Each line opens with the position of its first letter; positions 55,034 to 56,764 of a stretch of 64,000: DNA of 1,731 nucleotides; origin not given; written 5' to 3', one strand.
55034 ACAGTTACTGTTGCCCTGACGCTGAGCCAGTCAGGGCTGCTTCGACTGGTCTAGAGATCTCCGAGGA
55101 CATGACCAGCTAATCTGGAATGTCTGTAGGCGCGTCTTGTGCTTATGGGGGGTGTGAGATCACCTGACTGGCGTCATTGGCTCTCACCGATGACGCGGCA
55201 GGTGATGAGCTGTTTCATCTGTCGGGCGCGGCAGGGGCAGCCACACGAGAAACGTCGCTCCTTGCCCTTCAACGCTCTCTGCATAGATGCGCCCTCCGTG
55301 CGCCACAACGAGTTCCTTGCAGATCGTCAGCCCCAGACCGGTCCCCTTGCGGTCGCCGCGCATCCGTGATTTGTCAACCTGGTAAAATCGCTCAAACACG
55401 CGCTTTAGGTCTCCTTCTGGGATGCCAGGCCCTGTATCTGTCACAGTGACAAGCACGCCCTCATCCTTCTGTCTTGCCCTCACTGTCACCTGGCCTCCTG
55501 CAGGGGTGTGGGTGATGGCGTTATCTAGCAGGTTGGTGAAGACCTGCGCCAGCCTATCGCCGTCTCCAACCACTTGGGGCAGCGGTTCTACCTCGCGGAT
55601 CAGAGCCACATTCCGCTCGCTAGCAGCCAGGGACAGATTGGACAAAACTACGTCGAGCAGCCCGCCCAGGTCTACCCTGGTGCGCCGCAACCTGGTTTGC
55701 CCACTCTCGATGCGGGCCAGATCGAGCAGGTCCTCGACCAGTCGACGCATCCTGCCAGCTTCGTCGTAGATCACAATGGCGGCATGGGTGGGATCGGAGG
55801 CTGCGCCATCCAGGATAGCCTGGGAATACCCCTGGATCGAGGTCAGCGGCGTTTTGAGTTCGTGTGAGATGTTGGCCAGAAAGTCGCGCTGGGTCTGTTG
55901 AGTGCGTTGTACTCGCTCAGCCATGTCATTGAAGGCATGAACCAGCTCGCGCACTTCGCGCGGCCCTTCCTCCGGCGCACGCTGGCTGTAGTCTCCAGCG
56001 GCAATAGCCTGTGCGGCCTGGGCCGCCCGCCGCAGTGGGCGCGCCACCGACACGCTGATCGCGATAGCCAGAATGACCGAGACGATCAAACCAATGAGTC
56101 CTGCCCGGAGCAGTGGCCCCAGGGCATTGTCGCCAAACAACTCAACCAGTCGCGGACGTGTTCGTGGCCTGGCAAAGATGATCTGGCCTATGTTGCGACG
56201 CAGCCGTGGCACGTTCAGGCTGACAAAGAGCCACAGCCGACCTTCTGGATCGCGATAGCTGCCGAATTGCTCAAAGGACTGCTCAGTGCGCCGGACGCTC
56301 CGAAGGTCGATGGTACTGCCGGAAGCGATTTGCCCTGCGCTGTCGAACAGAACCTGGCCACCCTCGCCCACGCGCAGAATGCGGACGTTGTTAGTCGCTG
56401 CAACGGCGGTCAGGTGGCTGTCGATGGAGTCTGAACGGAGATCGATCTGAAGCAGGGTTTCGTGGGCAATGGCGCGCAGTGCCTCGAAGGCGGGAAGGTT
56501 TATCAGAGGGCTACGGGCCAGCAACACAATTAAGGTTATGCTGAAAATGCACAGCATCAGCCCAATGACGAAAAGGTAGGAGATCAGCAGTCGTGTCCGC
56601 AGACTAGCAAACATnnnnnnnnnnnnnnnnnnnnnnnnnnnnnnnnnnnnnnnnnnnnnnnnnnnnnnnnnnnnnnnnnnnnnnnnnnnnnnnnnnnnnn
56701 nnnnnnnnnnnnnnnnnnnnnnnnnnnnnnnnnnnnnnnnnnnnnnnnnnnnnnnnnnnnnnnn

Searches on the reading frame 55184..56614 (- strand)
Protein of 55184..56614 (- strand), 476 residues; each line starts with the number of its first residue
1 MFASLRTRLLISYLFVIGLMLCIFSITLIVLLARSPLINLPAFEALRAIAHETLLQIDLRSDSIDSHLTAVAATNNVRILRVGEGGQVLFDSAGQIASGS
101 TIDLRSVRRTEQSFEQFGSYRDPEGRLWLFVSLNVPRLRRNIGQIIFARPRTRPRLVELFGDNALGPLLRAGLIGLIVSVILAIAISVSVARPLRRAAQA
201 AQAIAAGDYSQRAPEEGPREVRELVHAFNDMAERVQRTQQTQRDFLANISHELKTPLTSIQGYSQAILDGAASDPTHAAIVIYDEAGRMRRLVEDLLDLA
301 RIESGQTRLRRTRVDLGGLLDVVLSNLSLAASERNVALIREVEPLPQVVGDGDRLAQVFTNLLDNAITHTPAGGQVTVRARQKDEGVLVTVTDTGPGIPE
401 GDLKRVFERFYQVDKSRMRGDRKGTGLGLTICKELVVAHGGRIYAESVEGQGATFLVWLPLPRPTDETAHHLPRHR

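Call 50: search_protein_families(library=pfam, proteins=[window:55184-56614:-], max_evalue=0.00001)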
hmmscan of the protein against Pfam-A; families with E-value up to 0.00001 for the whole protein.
window:55184-56614:- (476 aa): 4 families
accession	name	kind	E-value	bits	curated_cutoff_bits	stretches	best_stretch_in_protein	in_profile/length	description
PF02518.31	HATPase_c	-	3.5e-34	118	26.4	1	350-462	1-110/111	Histidine kinase-, DNA gyrase B-, and HSP90-like ATPase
PF00512.31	HisKA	-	4.6e-20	71.9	26.9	1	242-305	2-66/66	His Kinase A (phospho-acceptor) domain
PF00672.30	HAMP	-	2e-16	60.5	25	1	189-236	5-52/53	HAMP domain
PF13581.12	HATPase_c_2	-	8.7e-06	26.2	27.4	0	363-436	40-109/127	Histidine kinase-like ATPase domain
